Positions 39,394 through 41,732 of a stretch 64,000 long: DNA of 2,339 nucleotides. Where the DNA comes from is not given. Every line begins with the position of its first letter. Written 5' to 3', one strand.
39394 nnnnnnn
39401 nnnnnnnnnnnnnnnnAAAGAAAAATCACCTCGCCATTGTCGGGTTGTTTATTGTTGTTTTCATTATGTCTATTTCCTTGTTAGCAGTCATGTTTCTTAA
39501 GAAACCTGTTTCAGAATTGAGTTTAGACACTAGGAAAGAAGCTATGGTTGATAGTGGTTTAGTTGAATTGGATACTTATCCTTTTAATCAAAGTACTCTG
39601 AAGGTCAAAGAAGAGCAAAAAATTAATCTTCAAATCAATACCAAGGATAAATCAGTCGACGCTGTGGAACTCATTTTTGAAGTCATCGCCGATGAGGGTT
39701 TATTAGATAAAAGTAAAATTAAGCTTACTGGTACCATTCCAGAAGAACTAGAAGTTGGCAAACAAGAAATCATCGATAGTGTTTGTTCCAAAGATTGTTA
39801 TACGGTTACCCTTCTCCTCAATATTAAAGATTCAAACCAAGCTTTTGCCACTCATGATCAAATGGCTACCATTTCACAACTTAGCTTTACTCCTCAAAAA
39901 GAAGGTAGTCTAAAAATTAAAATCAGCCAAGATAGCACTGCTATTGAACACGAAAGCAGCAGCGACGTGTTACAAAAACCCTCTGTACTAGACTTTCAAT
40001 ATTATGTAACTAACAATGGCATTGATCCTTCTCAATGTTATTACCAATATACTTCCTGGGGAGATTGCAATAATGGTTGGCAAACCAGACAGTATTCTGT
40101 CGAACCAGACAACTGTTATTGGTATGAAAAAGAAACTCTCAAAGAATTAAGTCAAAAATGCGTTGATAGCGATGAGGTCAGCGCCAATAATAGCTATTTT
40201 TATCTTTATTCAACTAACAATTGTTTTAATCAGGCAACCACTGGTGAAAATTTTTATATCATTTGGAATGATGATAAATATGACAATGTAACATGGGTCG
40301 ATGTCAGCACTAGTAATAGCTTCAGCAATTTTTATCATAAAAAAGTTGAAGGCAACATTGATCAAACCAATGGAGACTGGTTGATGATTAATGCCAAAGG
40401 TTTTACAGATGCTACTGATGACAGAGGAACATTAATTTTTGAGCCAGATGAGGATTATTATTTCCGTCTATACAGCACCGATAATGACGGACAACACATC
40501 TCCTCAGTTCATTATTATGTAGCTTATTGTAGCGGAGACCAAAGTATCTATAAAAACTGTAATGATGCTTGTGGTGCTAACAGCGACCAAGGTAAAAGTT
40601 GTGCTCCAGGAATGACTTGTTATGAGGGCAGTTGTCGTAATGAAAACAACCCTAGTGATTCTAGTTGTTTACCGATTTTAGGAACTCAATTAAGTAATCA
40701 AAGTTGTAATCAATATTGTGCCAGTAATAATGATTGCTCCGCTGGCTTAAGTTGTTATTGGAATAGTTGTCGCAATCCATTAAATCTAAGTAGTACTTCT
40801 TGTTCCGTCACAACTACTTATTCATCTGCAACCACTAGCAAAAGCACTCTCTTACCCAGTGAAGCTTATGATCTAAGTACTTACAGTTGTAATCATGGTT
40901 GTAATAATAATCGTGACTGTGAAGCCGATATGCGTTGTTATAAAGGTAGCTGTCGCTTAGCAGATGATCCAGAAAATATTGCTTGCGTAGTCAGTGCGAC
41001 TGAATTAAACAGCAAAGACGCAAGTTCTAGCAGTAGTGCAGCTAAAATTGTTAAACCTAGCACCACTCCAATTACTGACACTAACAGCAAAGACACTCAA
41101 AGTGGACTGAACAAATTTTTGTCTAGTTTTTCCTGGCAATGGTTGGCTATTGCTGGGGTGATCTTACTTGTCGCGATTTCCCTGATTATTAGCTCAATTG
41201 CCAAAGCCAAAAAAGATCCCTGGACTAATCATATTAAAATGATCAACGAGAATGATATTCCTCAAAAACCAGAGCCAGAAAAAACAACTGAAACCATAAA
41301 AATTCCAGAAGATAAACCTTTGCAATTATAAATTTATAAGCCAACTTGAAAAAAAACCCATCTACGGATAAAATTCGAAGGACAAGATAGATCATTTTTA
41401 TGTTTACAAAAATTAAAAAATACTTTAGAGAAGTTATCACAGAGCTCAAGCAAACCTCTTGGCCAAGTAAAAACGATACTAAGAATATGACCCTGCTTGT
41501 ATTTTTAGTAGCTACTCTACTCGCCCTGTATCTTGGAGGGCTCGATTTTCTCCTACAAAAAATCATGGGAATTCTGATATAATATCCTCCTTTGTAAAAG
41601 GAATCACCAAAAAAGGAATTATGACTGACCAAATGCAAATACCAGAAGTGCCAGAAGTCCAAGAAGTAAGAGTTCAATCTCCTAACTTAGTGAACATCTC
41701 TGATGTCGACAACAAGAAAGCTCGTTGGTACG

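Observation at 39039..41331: Dockerin-like small protein translationally coupled to a Cys-rich surface protein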

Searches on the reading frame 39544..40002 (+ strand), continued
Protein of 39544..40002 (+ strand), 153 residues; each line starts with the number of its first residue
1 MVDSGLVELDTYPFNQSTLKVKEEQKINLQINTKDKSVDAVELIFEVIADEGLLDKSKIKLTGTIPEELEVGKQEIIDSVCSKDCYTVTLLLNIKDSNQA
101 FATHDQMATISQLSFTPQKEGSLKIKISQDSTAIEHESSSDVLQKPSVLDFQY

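Call 76: search_protein_families(library=pfam, proteins=[L029:1508-2392:+, L031:3290-3967:+, L028:3840-4967:+, L030:2222-3940:+, L030:952-2181:+, L028:6623-7222:+], max_evalue=0.01)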
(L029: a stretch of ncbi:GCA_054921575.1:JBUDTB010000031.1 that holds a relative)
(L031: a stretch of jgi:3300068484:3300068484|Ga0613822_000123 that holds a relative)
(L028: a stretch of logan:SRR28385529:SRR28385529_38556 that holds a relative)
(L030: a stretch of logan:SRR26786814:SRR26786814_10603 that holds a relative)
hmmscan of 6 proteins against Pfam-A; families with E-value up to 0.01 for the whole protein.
L029:1508-2392:+ (294 aa): 1 family
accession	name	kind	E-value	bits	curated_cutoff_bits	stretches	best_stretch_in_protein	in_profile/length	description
PF00404.24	Dockerin_1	-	7e-06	26.6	22.9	1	238-288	2-54/57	Dockerin type I domain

L031:3290-3967:+ (225 aa): 2 families
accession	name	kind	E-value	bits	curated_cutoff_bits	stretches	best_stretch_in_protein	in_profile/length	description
PF00404.24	Dockerin_1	-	6e-13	49.2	22.9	2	169-217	2-55/57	Dockerin type I domain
PF00036.39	EF-hand_1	-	0.0042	17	25.4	0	166-183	6-23/29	EF hand domain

L028:3840-4967:+ (375 aa): 2 families
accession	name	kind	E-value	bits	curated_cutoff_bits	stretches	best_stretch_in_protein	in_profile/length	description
PF00404.24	Dockerin_1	-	6.5e-08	33.1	22.9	1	321-367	3-53/57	Dockerin type I domain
PF00963.24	Cohesin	-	0.00085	20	24.1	1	123-261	8-118/139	Cohesin domain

L030:2222-3940:+ (572 aa): 2 families
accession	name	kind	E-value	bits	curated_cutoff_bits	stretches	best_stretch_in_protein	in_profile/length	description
PF00041.27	fn3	-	1.8e-08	34.9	25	1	264-341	2-77/84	Fibronectin type III domain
PF16656.11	Pur_ac_phosph_N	-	0.0012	19.7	30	1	268-337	6-84/93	Purple acid Phosphatase, N-terminal domain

L030:952-2181:+ (409 aa): 1 family
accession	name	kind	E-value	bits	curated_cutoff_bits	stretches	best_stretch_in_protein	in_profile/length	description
PF00404.24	Dockerin_1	-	0.00013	22.5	22.9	1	352-400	6-55/57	Dockerin type I domain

L028:6623-7222:+ (199 aa): 0 families

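Call 88: find_encoding_contigs(protein=P0112, flank=3000, max_places=1)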
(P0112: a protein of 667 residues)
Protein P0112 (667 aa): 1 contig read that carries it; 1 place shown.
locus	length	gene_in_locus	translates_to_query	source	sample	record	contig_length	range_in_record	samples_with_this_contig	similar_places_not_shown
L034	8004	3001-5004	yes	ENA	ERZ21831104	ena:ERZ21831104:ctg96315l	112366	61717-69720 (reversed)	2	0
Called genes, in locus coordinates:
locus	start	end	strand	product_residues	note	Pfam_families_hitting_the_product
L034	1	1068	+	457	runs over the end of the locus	-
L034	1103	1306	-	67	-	PF00471:Ribosomal_L33 (weak)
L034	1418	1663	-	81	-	-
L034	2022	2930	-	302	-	PF00483:NTP_transferase, PF12804:NTP_transf_3 (weak)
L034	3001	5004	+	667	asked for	-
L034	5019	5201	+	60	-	PF00584:SecE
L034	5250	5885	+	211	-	PF02357:NusG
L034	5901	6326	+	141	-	PF03946:Ribosomal_L11_N, PF00298:Ribosomal_L11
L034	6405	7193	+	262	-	PF00687:Ribosomal_L1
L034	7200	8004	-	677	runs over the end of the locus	PF07973:tRNA_SAD, PF00587:tRNA-synt_2b, PF03129:HGTP_anticodon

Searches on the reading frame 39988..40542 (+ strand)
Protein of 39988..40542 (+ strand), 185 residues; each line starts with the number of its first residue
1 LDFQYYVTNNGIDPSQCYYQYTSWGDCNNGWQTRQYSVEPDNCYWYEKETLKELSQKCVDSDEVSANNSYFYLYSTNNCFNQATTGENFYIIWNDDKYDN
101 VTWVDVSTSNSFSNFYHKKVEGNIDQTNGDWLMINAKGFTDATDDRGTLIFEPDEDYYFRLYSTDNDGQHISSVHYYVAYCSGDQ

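Call 45: predict_structure(alignment_id=A4)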
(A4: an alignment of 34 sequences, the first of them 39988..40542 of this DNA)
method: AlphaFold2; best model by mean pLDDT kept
length: 185 residues; sequences in the alignment: 34
mean_pLDDT: 83.4   pTM: 0.69
mean pLDDT of the five models: 83.4, 82.4, 82.2, 80.8, 78.0
residues with pLDDT >= 90: 67; 70-90: 93; 50-70: 20; < 50: 5
segments of 3 or more residues with pLDDT < 50: 1-3
pLDDT, mean of each block of 10 residues (from residue 1): 56 78 85 86 81 80 78 89 92 91 91 91 90 94 85 91 77 79 62
secondary structure, 60 per line:
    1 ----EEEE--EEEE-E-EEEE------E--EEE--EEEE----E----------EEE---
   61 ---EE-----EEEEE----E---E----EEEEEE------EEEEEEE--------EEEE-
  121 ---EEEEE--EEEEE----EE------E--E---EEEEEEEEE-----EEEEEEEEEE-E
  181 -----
elements in order: E5-8 E11-14 E18-21 E31-33 E36-39 E55-57 E71-75 E89-94 E101-107 E116-119 E124-128 E131-135 E155-163 E169-178
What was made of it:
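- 40177..40533 (+): FN3/Ig-like beta-sandwich (residues 259-377), a tentative assignment. pLDDT about 90 (call 45).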

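Call 47: fold_search(model_id=the predicted structure, library=pdb)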
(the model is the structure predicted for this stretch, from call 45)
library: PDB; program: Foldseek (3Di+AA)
matches with E <= 10: 1137; with E <= 0.001: 0
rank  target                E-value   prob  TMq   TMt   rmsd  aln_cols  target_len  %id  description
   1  2ee3_MODEL_1_A        1.3e-02  0.97  0.31  0.45   6.0       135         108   10  Solution structures of the fn3 domain of human collagen alpha-1(XX) chain (released 2007-08-21)
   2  8r4q_D                2.2e-02  0.51  0.26  0.21  19.1       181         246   10  Salt inducible kinase 3 in complex with inhibitor (released 2024-03-27)
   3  8r4o_H                3.7e-02  0.51  0.26  0.21  18.2       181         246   11  Salt inducible kinase 3 in complex with inhibitor (released 2024-03-27)
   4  2ic2_B                5.4e-02  0.66  0.27  0.39  12.2       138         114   10  Crystal Structure of the First FNIII Domain of Ihog (released 2006-10-24)
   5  9b7g_K                7.4e-02  0.35  0.22  0.32   9.6       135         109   13  Cryo-EM structure of antibody TJ5-13 bound to H3 COBRA NG2 hemagglutinin (released 2025-05-07)
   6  1x5k_MODEL_1_A        7.8e-02  0.54  0.26  0.36  19.9       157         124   14  The solution structure of the sixth fibronectin type III domain of human Neogenin (released 2005-11-15)
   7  8r4o_J                7.8e-02  0.35  0.25  0.21  18.1       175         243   11  Salt inducible kinase 3 in complex with inhibitor (released 2024-03-27)
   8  8r4q_F                7.8e-02  0.30  0.25  0.20  19.0       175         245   11  Salt inducible kinase 3 in complex with inhibitor (released 2024-03-27)
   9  2ibb                  8.2e-02  0.21  0.22  0.20  16.0       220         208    9  Crystal Structure of the First and Second FNIII Domains of Ihog (released 2006-10-24)
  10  3mtr_A                1.1e-01  0.13  0.20  0.19  19.8       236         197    7  Crystal structure of the Ig5-FN1 tandem of human NCAM (released 2010-06-23)
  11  8tp4_L                1.3e-01  0.21  0.21  0.28   8.9       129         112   15  H2 hemagglutinin (A/Singapore/1/1957) in complex with RBS-targeting Fab 1-1-1E04 (released 2023-10-11)
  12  8r4o_F                1.4e-01  0.28  0.25  0.21  18.9       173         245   11  Salt inducible kinase 3 in complex with inhibitor (released 2024-03-27)
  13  7t4q_G                1.6e-01  0.41  0.27  0.37   7.0       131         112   11  CryoEM structure of the HCMV Pentamer gH/gL/UL128/UL130/UL131A in complex with neutralizing fabs 2C12, 7I13 and 13H11 (released 2022-03-23)
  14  8r4o_B                1.6e-01  0.23  0.25  0.21  18.2       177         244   12  Salt inducible kinase 3 in complex with inhibitor (released 2024-03-27)
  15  5j67_D                1.7e-01  0.82  0.35  0.13   4.9       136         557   14  Structure of Astrotactin-2, a conserved vertebrate-specific and perforin-like membrane protein involved in neuronal de (released 2016-05-25)
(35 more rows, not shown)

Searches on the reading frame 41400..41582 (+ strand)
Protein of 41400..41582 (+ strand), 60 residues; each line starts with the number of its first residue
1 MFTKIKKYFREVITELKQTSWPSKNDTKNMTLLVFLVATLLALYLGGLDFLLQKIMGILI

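Call 26: search_protein_families(library=pfam, proteins=[window:41400-41582:+], max_evalue=0.001)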
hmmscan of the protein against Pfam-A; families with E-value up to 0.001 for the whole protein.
window:41400-41582:+ (60 aa): 1 family
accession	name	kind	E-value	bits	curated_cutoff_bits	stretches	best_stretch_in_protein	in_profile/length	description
PF00584.25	SecE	-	2.1e-16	60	22.7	1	6-60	1-55/55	SecE/Sec61-gamma subunits of protein translocation complex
